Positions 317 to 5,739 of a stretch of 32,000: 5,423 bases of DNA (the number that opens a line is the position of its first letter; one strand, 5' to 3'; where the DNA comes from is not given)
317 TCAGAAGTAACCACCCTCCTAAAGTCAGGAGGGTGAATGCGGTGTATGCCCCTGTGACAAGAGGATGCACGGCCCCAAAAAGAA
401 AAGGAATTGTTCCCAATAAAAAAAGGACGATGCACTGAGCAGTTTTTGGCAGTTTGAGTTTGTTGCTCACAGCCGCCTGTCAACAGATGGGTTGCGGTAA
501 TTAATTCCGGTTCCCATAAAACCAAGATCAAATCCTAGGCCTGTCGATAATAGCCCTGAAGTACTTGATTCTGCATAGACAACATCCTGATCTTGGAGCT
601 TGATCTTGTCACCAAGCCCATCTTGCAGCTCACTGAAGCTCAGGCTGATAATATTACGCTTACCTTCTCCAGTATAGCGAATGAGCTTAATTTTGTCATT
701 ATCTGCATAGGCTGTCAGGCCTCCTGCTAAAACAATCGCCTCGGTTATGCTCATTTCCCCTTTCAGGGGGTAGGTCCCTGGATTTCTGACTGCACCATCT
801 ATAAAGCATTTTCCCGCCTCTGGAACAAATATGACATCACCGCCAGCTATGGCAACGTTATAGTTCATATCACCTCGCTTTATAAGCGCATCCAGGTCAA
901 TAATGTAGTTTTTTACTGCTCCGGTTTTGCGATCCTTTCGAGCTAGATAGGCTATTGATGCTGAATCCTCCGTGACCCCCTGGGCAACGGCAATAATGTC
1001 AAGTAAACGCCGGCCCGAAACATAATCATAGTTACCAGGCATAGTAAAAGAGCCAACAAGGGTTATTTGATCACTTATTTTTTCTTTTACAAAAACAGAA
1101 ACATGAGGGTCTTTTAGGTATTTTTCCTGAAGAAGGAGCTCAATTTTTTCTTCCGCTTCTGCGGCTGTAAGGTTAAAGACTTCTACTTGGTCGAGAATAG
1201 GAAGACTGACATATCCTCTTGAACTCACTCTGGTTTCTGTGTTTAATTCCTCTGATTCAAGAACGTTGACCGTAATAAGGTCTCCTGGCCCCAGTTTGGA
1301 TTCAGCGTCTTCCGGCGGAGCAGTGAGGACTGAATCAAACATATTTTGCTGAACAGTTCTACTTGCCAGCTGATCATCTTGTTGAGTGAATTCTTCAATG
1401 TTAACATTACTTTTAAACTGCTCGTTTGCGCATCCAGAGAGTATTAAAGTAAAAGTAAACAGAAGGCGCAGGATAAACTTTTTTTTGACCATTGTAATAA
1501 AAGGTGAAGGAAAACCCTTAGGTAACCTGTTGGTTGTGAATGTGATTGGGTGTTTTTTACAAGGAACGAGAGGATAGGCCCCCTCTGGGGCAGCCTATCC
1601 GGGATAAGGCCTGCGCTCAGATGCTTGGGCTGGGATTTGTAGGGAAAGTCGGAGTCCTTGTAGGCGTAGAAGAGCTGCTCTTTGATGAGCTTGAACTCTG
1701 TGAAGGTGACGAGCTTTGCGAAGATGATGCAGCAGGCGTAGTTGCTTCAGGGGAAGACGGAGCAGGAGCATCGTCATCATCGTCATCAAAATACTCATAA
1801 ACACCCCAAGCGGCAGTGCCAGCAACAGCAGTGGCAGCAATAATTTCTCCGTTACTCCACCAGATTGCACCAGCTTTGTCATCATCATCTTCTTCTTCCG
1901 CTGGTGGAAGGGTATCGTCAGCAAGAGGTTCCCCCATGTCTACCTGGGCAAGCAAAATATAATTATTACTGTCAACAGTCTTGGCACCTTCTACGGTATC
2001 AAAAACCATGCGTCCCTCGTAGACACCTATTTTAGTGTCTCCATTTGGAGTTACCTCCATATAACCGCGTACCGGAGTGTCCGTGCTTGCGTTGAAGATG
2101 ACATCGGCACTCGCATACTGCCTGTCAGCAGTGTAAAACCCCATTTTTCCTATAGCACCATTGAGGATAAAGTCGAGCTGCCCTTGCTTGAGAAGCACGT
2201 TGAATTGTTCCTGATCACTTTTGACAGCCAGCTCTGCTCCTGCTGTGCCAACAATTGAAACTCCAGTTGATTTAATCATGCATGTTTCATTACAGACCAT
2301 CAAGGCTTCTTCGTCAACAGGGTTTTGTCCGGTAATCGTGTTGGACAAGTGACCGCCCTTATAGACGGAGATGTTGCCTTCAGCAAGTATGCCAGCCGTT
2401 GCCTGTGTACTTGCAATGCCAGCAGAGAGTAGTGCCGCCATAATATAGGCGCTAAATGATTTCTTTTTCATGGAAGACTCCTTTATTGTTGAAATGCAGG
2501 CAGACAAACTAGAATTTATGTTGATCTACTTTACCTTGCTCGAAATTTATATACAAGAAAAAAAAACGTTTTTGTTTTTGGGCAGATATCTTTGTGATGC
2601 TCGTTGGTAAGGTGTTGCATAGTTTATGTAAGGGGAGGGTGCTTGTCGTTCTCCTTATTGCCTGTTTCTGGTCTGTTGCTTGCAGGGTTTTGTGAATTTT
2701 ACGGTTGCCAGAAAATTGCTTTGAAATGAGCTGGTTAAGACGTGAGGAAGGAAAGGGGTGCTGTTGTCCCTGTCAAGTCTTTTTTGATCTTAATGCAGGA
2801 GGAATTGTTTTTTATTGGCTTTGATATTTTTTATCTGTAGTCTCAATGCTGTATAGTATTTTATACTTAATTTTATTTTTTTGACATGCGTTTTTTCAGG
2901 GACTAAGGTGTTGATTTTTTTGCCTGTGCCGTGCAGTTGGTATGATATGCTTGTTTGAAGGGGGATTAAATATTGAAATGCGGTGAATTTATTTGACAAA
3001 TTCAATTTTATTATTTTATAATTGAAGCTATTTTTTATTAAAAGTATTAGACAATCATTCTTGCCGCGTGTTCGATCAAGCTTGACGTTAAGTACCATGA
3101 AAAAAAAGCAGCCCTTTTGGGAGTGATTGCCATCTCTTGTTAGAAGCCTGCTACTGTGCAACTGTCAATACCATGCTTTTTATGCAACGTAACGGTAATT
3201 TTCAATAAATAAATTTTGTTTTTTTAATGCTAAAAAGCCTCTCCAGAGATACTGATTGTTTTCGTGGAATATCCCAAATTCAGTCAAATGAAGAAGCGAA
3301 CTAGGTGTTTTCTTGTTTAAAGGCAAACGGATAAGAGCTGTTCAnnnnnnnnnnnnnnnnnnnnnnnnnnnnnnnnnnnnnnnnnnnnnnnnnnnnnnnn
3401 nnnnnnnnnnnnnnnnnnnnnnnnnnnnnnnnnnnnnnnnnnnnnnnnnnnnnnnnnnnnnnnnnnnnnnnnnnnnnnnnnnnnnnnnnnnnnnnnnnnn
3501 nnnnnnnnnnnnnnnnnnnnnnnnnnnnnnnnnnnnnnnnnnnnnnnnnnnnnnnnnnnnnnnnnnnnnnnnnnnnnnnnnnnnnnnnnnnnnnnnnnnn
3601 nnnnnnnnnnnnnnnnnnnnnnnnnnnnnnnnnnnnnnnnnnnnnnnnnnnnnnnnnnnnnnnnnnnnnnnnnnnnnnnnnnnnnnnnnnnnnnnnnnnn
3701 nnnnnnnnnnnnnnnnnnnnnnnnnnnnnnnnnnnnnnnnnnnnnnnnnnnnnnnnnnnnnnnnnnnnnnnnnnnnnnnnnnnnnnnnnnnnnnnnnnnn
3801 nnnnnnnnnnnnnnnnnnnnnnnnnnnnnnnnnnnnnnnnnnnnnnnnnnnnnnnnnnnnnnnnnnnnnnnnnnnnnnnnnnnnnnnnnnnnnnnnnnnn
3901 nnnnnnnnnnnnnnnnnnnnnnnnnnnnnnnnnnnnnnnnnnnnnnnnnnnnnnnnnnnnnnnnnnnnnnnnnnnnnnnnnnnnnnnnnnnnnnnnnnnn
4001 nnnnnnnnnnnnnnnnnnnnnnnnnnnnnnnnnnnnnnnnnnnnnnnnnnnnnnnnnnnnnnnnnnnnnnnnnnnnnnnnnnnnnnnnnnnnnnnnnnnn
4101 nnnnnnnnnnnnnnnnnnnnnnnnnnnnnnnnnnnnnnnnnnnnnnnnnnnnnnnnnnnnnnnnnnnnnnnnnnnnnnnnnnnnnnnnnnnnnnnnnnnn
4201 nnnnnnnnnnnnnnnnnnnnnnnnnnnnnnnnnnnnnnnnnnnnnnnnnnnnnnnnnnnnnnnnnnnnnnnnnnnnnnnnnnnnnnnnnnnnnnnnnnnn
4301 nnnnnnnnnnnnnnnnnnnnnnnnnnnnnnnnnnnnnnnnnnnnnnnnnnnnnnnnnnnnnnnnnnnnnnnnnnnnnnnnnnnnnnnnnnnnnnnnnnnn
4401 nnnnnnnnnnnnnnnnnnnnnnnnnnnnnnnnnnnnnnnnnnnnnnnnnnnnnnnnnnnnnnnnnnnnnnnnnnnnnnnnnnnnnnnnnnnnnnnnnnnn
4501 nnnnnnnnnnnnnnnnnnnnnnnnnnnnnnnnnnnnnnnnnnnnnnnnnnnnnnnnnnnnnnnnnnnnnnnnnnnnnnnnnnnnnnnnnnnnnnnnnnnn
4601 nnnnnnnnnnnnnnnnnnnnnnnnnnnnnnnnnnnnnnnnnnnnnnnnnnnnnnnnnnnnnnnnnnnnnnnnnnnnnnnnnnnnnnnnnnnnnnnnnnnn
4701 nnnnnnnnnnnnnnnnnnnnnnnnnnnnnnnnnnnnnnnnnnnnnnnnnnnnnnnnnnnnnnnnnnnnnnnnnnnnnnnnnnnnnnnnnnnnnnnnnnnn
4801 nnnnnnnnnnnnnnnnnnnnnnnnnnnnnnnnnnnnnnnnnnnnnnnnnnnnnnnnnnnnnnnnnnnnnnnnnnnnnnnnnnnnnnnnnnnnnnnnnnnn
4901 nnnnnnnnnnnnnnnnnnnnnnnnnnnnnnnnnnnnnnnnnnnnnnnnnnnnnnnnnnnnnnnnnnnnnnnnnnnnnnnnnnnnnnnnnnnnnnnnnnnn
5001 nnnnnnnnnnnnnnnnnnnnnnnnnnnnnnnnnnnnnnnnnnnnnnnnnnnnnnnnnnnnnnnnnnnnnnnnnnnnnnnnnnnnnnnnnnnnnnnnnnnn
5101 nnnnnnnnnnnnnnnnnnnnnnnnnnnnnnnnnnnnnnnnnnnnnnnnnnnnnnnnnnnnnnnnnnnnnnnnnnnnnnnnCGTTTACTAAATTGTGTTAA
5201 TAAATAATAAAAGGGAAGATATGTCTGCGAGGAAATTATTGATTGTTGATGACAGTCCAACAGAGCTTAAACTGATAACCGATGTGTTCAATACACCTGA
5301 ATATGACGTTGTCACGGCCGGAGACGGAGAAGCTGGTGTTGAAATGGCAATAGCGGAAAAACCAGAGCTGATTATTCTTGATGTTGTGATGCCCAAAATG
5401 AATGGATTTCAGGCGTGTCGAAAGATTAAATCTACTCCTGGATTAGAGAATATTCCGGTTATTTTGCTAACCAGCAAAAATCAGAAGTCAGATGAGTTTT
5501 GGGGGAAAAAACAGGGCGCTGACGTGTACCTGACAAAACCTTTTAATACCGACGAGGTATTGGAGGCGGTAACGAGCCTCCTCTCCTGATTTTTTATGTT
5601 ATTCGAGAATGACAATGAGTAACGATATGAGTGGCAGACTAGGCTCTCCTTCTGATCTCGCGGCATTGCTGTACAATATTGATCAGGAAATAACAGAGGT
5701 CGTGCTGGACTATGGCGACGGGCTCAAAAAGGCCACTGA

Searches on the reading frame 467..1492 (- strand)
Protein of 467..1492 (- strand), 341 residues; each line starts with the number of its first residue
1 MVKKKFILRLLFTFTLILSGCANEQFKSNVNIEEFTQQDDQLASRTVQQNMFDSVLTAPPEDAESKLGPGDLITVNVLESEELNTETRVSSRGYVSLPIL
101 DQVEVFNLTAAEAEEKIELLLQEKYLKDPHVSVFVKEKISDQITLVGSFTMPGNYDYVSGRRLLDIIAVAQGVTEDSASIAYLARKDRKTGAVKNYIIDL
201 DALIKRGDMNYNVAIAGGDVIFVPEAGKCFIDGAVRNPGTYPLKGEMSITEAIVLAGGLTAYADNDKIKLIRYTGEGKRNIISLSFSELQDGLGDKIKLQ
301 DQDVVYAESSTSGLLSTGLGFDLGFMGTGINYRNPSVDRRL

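Call 88: search_protein_families(library=pfam, proteins=[window:467-1492:-], max_evalue=0.001)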
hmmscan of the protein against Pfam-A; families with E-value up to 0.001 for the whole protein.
window:467-1492:- (341 aa): 3 families
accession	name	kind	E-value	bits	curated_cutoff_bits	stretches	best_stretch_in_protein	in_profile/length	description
PF22461.2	SLBB_2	-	9e-19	67.8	27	2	228-306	2-78/79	SLBB domain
PF02563.21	Poly_export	-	1.2e-18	67.4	28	1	60-135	2-76/77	Polysaccharide biosynthesis/export protein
PF10531.15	SLBB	-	1.2e-15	57.5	27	1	230-277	3-49/55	SLBB domain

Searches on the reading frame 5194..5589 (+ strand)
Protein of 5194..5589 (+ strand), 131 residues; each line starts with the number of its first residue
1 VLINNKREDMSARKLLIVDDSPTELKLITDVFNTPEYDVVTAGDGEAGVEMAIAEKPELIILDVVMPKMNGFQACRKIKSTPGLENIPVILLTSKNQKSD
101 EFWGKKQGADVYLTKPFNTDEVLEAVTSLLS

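Call 88: search_protein_families(library=pfam, proteins=[window:5194-5589:+], max_evalue=0.001)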
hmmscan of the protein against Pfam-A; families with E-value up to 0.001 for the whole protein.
window:5194-5589:+ (131 aa): 1 family
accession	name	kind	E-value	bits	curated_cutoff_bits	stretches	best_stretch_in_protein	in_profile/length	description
PF00072.30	Response_reg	-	1.5e-26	93.1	30.2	1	16-126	2-110/111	Response regulator receiver domain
